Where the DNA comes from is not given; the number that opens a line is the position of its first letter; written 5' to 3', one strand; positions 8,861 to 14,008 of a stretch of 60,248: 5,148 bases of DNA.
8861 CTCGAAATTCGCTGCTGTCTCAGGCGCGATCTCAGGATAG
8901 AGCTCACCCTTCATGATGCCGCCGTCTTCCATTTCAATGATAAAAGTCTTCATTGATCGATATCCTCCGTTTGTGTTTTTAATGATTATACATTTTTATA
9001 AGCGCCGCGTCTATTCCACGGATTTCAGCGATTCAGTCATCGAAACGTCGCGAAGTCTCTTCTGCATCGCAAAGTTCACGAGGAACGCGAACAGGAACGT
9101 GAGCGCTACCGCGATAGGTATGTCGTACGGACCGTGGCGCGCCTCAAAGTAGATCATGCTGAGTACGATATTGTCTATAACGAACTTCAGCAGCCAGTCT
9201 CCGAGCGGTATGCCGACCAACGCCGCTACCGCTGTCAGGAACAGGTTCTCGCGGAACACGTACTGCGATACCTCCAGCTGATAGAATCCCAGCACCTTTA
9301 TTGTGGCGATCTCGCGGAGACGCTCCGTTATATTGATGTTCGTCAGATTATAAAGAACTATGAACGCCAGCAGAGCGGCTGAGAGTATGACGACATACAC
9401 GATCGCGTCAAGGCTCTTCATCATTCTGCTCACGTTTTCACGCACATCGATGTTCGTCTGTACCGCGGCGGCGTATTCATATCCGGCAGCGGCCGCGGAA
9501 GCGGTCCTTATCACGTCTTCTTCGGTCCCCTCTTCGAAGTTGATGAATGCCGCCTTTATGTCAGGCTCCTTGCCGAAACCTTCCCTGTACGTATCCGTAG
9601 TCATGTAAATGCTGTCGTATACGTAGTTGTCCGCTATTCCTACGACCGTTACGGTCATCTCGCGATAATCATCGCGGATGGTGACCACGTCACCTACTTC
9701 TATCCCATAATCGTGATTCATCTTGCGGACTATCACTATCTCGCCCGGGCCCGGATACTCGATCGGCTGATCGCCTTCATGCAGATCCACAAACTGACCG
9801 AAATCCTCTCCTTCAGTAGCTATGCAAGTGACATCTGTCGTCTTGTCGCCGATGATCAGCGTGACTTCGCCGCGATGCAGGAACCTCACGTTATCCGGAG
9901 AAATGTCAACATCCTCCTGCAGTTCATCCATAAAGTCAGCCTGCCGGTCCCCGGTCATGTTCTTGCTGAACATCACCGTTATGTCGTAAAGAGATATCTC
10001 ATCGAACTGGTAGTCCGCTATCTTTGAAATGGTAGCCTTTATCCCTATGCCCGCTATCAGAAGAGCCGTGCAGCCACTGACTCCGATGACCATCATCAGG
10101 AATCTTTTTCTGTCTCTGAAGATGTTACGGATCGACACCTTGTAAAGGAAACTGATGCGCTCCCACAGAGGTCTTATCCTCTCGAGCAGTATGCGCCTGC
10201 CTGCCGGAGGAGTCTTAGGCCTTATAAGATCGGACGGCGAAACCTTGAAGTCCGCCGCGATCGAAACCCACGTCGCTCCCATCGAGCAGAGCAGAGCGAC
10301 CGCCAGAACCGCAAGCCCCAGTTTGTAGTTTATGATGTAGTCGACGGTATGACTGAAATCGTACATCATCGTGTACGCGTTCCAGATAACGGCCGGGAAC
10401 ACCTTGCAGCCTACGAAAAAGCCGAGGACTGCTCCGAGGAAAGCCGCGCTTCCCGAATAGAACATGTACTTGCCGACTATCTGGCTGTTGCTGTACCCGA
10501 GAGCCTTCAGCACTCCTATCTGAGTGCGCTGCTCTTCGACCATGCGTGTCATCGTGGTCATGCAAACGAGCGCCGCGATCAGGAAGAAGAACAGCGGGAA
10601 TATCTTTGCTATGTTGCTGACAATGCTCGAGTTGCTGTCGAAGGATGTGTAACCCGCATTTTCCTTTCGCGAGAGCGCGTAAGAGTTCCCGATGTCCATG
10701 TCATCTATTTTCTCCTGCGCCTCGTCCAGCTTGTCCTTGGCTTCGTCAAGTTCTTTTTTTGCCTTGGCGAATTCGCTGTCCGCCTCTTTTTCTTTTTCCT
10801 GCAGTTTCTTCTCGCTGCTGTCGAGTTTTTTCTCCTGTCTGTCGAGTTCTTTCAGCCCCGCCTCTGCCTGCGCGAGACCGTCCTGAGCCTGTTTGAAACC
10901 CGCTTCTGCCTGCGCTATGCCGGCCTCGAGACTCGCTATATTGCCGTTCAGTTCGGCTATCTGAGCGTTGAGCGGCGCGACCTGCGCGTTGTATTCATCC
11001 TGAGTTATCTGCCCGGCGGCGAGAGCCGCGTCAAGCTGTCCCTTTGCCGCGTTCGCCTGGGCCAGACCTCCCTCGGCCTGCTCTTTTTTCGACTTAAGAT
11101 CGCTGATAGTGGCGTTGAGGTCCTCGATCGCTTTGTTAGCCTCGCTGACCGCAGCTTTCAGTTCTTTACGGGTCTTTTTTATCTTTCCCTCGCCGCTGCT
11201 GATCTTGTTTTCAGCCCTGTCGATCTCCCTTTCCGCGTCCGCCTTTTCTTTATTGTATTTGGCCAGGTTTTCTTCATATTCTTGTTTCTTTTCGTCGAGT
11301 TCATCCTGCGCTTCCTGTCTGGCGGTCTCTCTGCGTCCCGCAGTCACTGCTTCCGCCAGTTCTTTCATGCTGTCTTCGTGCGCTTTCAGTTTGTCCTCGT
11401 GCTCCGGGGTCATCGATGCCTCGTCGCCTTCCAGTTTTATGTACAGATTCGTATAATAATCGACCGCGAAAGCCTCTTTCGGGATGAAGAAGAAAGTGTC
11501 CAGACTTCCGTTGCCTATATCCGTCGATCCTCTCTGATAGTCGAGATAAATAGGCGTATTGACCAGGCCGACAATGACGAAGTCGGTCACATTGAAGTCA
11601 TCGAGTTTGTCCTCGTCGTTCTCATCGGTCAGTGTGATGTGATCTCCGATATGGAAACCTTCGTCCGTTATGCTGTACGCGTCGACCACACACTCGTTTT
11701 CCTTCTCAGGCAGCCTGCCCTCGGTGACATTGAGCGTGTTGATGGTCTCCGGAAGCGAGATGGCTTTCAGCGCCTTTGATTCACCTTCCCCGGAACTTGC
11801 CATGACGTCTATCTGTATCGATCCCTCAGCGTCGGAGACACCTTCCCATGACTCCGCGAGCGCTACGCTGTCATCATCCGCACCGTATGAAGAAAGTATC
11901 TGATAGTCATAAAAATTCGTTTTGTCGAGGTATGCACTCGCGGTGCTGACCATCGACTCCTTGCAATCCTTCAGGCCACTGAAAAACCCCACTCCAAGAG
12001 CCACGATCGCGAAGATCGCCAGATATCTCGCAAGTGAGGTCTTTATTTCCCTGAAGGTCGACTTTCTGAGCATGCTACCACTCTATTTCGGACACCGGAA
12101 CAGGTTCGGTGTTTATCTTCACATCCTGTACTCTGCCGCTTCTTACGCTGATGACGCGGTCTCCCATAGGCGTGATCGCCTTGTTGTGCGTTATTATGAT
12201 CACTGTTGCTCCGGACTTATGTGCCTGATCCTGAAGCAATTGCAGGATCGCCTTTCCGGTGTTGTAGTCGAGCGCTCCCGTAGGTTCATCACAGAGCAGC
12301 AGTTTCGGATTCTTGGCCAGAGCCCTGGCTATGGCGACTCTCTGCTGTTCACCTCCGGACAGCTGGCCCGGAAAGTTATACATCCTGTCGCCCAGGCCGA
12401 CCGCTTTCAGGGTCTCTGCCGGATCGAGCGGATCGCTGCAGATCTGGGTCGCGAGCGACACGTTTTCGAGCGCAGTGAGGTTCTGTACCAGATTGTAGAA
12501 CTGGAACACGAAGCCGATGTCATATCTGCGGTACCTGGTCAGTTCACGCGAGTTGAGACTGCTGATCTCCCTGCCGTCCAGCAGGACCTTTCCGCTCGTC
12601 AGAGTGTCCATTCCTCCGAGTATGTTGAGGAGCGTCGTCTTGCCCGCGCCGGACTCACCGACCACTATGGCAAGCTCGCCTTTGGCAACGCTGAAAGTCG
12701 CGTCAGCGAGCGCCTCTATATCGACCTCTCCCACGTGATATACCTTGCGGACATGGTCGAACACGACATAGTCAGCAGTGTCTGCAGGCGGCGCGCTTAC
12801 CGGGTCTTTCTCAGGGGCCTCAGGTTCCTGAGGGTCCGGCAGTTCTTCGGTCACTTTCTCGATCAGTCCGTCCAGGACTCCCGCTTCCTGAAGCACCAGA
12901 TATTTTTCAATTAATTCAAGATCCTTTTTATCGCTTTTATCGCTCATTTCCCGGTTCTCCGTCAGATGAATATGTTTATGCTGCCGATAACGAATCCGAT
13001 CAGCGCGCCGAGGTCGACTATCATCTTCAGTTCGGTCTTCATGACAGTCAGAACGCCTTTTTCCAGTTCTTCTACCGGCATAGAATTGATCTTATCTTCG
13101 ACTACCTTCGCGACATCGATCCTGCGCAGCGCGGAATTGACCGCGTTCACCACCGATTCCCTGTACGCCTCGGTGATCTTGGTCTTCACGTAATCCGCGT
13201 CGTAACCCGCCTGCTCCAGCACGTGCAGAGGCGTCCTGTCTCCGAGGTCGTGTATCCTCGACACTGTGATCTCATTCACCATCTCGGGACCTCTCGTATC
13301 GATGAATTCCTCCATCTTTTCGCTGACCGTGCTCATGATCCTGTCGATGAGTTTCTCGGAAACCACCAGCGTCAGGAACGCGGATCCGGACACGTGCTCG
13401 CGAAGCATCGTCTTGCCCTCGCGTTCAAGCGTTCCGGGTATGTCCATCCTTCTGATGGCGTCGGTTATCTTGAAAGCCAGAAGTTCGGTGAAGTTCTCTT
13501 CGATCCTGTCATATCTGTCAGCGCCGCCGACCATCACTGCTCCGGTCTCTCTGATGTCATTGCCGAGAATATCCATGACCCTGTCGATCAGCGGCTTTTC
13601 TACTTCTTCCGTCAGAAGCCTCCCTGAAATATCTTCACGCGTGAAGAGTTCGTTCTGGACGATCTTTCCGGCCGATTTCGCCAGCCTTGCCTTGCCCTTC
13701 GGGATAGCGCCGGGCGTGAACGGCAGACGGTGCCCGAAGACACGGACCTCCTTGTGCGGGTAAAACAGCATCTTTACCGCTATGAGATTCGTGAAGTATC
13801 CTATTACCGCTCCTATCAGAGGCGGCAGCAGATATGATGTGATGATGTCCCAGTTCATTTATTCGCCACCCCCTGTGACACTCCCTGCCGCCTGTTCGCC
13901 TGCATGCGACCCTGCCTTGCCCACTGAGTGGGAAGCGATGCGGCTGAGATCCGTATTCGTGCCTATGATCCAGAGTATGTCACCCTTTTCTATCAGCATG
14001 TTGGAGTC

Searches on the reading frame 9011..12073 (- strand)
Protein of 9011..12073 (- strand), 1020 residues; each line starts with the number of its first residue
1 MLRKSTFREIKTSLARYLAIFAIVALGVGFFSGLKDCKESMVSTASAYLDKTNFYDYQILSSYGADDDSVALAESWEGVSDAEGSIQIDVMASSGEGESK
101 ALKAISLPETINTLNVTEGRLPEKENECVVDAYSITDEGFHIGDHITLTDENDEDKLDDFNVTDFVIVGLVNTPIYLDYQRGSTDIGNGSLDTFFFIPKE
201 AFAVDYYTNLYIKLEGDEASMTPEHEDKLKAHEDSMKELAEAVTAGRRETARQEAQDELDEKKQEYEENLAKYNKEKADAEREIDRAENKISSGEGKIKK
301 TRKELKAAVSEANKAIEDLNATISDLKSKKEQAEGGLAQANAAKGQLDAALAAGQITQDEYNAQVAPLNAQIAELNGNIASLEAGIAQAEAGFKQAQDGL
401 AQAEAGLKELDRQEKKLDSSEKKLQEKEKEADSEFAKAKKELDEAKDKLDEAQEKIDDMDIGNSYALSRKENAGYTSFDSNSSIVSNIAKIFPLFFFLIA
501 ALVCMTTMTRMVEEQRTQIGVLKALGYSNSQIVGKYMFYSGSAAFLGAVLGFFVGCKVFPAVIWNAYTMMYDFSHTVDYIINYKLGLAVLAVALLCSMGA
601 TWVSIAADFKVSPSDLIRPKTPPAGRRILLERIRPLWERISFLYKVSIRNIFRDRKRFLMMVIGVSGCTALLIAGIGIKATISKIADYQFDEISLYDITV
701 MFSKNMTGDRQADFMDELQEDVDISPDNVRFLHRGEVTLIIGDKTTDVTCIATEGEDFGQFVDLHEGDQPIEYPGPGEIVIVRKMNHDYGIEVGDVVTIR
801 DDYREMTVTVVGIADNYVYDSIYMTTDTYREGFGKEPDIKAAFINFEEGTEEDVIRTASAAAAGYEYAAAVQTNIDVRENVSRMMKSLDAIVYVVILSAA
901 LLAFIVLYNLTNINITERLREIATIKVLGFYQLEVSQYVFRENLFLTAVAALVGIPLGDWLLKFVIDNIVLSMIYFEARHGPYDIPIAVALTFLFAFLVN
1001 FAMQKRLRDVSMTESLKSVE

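Call 31: search_protein_families(library=pfam, proteins=[window:9011-12073:-], max_evalue=0.0001)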
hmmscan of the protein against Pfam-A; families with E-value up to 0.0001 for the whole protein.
window:9011-12073:- (1020 aa): 3 families
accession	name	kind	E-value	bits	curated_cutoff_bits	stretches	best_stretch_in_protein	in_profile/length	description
PF02687.27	FtsX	-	3.5e-30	105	25.5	2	491-606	2-113/120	FtsX-like permease C-terminal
PF12704.14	MacB_PCD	-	2.1e-13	51.5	27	1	660-847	7-192/207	MacB-like periplasmic core domain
PF14362.11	DUF4407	-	4.9e-05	23.2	31.3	0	341-502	122-276/297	Domain of unknown function (DUF4407)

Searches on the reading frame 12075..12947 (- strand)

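Call 31: search_protein_families(library=pfam, proteins=[window:12075-12947:-], max_evalue=0.0001)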
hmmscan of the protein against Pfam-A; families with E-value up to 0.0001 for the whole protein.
window:12075-12947:- (290 aa): 3 families
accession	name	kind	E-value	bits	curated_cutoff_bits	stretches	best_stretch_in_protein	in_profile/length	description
PF00005.33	ABC_tran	-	7.2e-33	114.5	25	1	81-223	2-136/137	ABC transporter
PF13304.12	AAA_21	-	2.3e-08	34.9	27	0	92-156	1-68/304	AAA domain, putative AbiEii toxin, Type IV TA system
PF02463.25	SMC_N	-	2e-06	27.8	40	1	195-270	136-213/220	RecF/RecN/SMC N terminal domain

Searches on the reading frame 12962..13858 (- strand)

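Call 31: search_protein_families(library=pfam, proteins=[window:12962-13858:-], max_evalue=0.0001)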
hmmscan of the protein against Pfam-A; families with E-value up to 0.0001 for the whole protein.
window:12962-13858:- (298 aa): 1 family
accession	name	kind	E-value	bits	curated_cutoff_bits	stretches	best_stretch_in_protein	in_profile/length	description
PF04286.17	DUF445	-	3.3e-33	116.5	33.8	2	15-192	2-160/368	Protein of unknown function (DUF445)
